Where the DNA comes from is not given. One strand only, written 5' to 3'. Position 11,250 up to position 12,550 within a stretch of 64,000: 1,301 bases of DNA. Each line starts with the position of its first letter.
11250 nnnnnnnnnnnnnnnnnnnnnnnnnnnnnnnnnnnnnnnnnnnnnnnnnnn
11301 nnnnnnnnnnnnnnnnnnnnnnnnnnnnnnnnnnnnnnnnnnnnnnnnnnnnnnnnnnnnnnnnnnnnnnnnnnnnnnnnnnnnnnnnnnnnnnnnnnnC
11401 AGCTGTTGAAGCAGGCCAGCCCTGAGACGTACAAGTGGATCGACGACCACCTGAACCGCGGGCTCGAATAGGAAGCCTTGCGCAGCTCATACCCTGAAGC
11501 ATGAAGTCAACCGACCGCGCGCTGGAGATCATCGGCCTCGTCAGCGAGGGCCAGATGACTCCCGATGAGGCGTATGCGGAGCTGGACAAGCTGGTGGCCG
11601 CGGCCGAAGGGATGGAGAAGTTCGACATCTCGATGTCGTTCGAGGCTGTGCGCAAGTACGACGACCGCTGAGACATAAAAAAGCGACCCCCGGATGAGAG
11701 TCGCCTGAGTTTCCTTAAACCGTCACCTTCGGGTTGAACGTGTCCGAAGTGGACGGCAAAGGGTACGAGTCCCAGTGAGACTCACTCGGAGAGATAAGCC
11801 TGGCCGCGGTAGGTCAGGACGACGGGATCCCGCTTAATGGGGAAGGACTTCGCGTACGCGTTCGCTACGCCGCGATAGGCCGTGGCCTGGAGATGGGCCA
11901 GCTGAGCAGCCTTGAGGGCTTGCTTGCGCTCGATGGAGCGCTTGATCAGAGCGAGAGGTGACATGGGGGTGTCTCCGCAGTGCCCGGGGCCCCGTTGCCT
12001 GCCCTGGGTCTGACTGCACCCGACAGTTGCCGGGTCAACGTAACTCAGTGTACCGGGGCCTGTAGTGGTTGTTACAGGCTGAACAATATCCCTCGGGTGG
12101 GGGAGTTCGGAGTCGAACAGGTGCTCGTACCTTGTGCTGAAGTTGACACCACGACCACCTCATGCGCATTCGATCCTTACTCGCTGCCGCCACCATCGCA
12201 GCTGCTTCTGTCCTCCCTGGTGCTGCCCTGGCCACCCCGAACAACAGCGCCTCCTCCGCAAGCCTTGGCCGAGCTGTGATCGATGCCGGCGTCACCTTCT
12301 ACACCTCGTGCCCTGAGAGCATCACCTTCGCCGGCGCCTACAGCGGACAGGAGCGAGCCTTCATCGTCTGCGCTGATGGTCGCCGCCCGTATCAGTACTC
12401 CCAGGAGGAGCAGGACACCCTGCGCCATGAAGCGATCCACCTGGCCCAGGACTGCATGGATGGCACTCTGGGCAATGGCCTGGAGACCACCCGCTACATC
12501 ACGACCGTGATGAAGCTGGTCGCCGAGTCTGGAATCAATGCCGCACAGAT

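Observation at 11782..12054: Glutamine-II riboswitch controlling a DUF4278 (GifB-like) peptide: a phage nitrogen sensor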

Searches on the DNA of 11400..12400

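Call 4: search_rna_families(source=window, start=11400, end=12400, threshold=evalue, max_evalue=10, show_alignments=4)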
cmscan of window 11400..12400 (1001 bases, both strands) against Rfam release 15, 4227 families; matches with E-value up to 10: 3.
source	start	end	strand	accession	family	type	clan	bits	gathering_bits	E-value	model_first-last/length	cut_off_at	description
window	11983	12043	-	RF01704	Glutamine-II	Cis-reg; riboswitch;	-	43.6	33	4.1e-09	1-60/60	no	Glutamine-II riboswitch aptamer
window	12340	12370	-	RF01151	snoU82P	Gene; snRNA; snoRNA; CD-box;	-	10.4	42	9.3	1-55/55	no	Small nucleolar RNA U82P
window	12002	12104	+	RF02166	PVT1_3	Gene; lncRNA;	-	9.8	45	8.7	1-95/95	no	Pvt1 oncogene conserved region 3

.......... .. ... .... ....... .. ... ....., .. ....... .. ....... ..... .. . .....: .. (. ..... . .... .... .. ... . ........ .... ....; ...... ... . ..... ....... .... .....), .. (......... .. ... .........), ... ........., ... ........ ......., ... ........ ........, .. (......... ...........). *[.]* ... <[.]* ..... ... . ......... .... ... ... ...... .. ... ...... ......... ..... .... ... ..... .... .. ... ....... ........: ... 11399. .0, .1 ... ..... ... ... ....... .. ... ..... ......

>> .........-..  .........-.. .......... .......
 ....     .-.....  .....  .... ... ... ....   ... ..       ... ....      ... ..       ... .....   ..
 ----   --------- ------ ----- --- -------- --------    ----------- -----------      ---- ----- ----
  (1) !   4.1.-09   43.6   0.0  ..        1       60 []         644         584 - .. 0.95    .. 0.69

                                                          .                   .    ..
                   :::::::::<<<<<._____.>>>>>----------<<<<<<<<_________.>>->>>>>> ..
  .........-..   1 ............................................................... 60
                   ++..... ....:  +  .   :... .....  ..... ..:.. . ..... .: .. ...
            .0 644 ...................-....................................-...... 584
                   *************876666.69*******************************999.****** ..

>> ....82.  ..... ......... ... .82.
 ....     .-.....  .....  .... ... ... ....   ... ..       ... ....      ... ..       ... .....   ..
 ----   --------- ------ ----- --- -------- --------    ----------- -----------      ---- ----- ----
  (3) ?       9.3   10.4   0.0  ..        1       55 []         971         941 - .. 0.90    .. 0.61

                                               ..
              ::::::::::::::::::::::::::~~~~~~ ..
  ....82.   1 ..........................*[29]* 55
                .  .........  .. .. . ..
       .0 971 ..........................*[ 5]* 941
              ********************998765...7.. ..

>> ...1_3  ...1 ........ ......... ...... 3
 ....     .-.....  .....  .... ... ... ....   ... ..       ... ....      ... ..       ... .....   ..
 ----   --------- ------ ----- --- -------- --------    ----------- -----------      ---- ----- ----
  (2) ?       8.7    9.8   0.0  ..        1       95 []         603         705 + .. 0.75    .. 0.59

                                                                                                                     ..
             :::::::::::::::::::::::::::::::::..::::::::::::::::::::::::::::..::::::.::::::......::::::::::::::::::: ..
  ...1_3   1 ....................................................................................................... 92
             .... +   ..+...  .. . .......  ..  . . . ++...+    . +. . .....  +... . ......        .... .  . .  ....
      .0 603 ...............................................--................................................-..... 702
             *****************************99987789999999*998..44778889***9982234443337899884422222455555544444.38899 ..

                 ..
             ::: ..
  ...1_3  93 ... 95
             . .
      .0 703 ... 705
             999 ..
